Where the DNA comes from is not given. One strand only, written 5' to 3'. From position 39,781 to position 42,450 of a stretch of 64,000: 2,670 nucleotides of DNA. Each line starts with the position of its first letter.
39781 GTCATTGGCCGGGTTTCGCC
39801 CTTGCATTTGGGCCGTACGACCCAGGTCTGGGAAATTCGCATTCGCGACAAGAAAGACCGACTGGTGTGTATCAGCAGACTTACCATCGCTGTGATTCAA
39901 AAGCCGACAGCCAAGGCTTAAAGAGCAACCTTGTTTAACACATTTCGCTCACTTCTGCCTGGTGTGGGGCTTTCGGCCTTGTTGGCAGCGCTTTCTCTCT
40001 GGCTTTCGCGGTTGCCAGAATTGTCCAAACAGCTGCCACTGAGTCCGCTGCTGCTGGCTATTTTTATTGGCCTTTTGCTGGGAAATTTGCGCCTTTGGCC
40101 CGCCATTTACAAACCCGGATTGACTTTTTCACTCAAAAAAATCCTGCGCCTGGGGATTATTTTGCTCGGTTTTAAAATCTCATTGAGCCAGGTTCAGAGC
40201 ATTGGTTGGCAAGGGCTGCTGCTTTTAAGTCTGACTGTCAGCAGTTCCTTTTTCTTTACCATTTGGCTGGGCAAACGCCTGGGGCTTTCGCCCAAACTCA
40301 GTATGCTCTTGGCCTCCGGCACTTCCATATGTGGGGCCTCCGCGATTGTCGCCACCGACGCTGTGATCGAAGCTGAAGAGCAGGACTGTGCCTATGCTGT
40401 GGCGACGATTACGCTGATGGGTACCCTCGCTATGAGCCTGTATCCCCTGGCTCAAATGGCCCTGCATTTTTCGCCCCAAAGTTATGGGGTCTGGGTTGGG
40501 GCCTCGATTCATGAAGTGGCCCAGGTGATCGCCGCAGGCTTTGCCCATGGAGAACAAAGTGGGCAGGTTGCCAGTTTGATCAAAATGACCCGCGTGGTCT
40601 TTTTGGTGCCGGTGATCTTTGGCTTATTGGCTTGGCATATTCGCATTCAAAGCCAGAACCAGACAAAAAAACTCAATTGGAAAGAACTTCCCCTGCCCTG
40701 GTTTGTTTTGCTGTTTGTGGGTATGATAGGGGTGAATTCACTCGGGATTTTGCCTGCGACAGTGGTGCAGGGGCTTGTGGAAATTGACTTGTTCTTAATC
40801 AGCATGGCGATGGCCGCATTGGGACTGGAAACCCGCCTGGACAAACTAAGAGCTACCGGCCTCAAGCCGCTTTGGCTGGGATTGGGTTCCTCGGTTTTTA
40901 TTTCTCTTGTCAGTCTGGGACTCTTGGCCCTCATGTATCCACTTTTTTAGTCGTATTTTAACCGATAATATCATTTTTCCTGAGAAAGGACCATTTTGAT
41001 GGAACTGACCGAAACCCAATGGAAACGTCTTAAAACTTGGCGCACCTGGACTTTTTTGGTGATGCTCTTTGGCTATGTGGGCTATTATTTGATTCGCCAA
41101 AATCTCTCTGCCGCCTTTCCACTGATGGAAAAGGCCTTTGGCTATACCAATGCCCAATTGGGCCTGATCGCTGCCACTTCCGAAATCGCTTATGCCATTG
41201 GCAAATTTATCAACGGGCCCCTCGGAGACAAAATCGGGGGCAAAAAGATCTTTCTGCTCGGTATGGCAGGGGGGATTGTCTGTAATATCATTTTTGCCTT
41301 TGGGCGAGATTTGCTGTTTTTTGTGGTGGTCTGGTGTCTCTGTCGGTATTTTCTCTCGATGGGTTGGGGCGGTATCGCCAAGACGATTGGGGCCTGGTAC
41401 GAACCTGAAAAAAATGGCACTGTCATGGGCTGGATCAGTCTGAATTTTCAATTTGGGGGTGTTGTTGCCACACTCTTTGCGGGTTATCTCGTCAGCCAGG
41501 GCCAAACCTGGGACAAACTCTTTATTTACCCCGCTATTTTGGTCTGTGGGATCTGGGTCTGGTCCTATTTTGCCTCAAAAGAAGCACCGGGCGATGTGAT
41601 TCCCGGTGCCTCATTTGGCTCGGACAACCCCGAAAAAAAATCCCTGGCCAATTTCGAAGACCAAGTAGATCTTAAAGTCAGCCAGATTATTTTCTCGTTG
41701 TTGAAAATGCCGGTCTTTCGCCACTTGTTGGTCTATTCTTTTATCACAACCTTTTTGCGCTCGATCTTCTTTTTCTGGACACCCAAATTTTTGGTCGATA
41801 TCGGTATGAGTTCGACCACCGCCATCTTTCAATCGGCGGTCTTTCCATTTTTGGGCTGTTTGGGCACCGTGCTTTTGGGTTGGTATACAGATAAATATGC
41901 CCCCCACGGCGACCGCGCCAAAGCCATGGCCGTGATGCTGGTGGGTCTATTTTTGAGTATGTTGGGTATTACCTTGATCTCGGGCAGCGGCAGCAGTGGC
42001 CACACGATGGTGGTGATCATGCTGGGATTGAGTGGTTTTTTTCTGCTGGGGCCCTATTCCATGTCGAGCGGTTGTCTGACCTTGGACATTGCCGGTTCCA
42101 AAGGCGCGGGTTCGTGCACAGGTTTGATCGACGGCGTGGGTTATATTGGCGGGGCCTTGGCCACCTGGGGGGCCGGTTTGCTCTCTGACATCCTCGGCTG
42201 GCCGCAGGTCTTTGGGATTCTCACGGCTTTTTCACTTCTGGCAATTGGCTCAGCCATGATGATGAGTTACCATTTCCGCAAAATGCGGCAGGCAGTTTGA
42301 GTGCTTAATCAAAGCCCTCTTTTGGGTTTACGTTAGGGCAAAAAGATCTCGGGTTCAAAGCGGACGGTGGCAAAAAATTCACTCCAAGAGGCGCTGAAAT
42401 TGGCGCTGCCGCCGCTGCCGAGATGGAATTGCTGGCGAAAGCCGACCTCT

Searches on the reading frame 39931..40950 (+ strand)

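Call 42: search_protein_families(library=pfam, proteins=[window:39931-40950:+], max_evalue=0.001)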
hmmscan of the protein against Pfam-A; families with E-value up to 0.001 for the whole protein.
window:39931-40950:+ (339 aa): 1 family
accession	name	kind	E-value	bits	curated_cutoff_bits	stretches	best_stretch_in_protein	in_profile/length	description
PF03601.19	Cons_hypoth698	-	5.6e-89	298.5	24.5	1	10-316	1-303/304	Conserved hypothetical protein 698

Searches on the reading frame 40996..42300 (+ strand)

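Call 43: search_protein_families(library=pfam, proteins=[window:40996-42300:+], max_evalue=0.001)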
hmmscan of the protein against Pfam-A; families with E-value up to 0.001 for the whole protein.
window:40996-42300:+ (434 aa): 1 family
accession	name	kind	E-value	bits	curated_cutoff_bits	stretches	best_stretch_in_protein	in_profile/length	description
PF07690.21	MFS_1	-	3.9e-44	151.4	33.4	2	23-389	1-346/347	Major Facilitator Superfamily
